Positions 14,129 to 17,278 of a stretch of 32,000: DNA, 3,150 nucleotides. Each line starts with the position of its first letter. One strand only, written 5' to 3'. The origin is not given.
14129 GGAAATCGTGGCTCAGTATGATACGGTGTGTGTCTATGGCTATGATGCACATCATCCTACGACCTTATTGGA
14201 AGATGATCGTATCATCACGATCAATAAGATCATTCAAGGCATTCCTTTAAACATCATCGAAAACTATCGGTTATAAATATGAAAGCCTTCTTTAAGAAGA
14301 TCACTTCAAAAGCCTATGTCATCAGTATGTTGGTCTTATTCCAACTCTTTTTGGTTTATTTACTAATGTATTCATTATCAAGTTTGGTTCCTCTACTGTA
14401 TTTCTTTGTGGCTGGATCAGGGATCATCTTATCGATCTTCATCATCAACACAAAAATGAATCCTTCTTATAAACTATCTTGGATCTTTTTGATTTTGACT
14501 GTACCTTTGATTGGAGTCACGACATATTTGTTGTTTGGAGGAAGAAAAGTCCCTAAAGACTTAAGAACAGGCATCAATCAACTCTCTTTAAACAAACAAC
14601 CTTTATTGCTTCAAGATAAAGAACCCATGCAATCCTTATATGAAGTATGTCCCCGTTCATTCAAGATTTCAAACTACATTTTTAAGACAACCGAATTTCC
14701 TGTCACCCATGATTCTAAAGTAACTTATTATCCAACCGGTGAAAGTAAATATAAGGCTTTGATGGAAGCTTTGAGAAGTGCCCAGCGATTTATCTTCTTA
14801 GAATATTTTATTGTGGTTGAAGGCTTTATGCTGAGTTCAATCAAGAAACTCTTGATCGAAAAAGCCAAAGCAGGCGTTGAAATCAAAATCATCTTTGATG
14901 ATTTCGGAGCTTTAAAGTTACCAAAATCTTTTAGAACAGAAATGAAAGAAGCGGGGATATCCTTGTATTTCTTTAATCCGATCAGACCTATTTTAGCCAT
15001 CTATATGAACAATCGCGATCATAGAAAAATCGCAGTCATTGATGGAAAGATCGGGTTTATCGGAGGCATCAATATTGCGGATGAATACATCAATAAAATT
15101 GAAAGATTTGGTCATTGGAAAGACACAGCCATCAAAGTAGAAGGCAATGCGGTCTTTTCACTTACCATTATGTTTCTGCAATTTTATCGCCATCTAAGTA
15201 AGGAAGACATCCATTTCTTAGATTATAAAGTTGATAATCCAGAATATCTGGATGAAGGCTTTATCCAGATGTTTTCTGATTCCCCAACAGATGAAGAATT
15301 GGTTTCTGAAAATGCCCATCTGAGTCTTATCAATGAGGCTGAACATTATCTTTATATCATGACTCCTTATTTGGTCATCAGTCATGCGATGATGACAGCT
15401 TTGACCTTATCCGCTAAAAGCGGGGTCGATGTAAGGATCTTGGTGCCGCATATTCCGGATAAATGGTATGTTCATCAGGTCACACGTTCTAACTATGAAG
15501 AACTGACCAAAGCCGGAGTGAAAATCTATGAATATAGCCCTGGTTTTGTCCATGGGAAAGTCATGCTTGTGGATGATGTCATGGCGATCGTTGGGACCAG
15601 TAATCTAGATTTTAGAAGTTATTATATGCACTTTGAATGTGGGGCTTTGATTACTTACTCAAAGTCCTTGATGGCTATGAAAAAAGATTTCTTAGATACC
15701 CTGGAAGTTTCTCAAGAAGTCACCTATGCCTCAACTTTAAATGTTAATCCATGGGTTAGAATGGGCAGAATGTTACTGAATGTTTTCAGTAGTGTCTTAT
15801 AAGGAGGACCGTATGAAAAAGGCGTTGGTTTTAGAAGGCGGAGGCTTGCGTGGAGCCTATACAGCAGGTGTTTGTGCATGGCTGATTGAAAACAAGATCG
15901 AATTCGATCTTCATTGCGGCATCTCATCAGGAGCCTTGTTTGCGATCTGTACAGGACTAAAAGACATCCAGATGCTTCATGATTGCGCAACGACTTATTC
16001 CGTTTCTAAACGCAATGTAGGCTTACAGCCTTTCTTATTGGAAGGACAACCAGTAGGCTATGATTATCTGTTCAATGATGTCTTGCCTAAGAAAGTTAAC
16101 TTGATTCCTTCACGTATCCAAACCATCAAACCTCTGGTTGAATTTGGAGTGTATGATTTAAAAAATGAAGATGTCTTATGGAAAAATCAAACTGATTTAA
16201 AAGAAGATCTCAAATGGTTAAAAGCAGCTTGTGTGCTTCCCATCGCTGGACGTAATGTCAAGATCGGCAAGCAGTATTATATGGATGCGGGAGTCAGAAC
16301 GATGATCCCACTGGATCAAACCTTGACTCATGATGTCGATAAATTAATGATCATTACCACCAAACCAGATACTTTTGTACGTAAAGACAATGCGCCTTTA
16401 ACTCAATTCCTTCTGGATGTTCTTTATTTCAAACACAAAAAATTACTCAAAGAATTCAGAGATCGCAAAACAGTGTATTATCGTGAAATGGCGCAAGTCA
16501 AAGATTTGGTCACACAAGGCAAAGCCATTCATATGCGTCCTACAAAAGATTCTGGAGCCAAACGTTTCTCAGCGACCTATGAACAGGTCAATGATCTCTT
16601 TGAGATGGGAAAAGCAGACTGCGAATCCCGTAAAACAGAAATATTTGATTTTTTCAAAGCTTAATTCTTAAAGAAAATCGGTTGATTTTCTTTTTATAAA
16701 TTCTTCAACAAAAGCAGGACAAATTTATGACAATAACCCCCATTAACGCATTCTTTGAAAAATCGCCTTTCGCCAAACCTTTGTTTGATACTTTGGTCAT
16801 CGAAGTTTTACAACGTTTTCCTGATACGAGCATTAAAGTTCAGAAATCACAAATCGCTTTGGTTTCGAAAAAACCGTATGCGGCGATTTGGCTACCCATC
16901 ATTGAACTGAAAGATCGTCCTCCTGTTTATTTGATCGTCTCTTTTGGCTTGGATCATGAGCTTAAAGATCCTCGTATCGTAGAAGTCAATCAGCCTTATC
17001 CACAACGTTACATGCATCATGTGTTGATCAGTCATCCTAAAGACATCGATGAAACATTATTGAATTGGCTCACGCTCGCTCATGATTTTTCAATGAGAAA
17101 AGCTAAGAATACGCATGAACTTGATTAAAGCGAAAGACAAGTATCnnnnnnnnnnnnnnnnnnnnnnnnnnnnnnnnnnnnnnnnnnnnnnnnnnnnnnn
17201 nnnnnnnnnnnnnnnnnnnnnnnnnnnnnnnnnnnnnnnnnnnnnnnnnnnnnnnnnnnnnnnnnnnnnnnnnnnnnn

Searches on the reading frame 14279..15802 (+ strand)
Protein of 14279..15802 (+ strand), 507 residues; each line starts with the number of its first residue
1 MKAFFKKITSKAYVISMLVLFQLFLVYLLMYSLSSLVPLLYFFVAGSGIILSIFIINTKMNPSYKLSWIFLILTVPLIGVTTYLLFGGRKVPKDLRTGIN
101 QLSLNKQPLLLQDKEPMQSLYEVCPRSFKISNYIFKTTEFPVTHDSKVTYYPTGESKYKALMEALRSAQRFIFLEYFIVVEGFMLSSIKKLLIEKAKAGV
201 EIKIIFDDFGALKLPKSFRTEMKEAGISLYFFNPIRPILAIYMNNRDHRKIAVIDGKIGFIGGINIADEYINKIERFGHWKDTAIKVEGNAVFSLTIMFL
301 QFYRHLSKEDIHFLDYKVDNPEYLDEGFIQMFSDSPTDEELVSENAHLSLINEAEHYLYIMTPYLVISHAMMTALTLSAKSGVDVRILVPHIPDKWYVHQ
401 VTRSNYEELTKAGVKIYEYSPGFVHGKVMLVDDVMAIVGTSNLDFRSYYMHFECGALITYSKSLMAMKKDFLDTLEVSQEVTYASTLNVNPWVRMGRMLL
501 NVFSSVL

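Call 3: search_protein_families(library=pfam, proteins=[window:14279-15802:+], max_evalue=1)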
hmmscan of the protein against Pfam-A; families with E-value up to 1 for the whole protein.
window:14279-15802:+ (507 aa): 4 families
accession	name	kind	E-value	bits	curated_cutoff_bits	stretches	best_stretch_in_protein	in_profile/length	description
PF13091.12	PLDc_2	-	9.3e-38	129.5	27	2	349-471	3-128/132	PLD-like domain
PF00614.28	PLDc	-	5.2e-14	52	21.9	2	243-270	1-28/28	Phospholipase D Active site motif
PF13396.11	PLDc_N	-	6.3e-09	36.1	23.3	1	49-87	4-41/42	Phospholipase_D-nuclease N-terminal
PF01784.24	DUF34_NIF3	-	0.23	11.5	23.4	1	146-206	190-249/256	Duf34/NIF3 (NGG1p interacting factor 3)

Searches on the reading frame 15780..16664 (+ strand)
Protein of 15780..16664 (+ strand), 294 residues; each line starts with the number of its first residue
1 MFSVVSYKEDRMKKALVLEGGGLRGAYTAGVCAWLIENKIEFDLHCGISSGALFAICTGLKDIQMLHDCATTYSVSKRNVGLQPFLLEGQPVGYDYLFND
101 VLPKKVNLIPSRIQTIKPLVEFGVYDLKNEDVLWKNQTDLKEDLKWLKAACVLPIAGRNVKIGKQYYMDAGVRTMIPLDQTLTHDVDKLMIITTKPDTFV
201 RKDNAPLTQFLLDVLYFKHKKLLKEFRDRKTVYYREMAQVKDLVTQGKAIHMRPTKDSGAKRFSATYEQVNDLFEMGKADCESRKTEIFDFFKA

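Call 3: search_protein_families(library=pfam, proteins=[window:15780-16664:+], max_evalue=1)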
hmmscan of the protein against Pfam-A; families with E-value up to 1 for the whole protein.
window:15780-16664:+ (294 aa): 2 families
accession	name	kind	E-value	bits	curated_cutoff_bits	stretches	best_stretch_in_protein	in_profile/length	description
PF01734.28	Patatin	-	6.4e-15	56.3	27.7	2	16-62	1-50/191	Patatin-like phospholipase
PF19890.4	DUF6363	-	2.5e-07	30.9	26.4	1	220-292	2-74/75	Domain of unknown function (DUF6363)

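Call 49: find_related_loci(query=A6, collection=metagenome_contigs, flank=7000)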
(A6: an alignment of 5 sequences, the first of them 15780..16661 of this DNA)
Query A6 (294 aa) in metagenome_contigs; peptide patterns used: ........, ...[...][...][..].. (x = any residue, [..] = any of these).
600 stretches matched a pattern (row limit reached: there are more); 11 encode a relative of the query (tblastn E <= 1e-3); 11 distinct loci.
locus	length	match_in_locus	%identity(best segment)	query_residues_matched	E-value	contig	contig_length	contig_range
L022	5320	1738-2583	82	12-293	1e-164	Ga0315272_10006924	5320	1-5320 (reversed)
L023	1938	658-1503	81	12-293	4e-173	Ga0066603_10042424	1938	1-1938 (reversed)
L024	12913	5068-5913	81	12-293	7e-160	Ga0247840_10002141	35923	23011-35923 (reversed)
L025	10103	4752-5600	59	11-293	9e-121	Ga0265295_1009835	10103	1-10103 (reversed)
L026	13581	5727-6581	57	9-293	2e-116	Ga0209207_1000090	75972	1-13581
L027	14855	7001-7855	57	9-293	6e-116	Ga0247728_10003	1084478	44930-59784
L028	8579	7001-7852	57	9-292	3e-116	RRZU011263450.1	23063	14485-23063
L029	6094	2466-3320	56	9-293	8e-116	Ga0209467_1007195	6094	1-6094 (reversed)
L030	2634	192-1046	55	10-294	2e-117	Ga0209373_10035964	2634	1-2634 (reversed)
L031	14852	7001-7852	56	10-293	1e-108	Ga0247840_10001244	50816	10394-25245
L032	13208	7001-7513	26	15-192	1e-8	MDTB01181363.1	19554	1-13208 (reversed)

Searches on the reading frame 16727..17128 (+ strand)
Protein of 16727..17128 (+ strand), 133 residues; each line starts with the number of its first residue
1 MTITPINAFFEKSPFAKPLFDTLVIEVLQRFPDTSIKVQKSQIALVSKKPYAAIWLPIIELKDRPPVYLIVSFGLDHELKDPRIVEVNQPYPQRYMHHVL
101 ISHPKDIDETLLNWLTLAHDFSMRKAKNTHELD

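Call 3: search_protein_families(library=pfam, proteins=[window:16727-17128:+], max_evalue=1)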
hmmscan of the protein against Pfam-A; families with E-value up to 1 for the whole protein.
window:16727-17128:+ (133 aa): 1 family
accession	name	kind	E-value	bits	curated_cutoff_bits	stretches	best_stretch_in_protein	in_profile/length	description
PF18899.5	DUF5655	-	8.9e-15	55.1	24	1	9-122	4-109/109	Domain of unknown function (DUF5655)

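Call 4: search_protein_families(library=padloc, proteins=[window:16727-17128:+], max_evalue=1)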
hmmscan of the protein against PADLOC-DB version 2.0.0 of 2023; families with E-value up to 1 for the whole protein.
window:16727-17128:+ (133 aa): 0 families

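Call 5: search_protein_families(library=ncbifam, proteins=[window:16727-17128:+], max_evalue=1)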
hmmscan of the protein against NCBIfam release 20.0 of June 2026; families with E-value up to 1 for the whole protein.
window:16727-17128:+ (133 aa): 0 families

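Call 70: search_solved_structures(query=window:16727-17125:+, max_evalue=1, show_alignments=1)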
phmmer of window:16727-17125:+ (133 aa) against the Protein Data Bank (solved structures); distinct sequences matched with E-value up to 1: 0.

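Call 71: search_protein_families(library=phrogs, proteins=[window:16727-17125:+], max_evalue=0.01)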
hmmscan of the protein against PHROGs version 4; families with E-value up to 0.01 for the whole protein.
window:16727-17125:+ (133 aa): 0 families
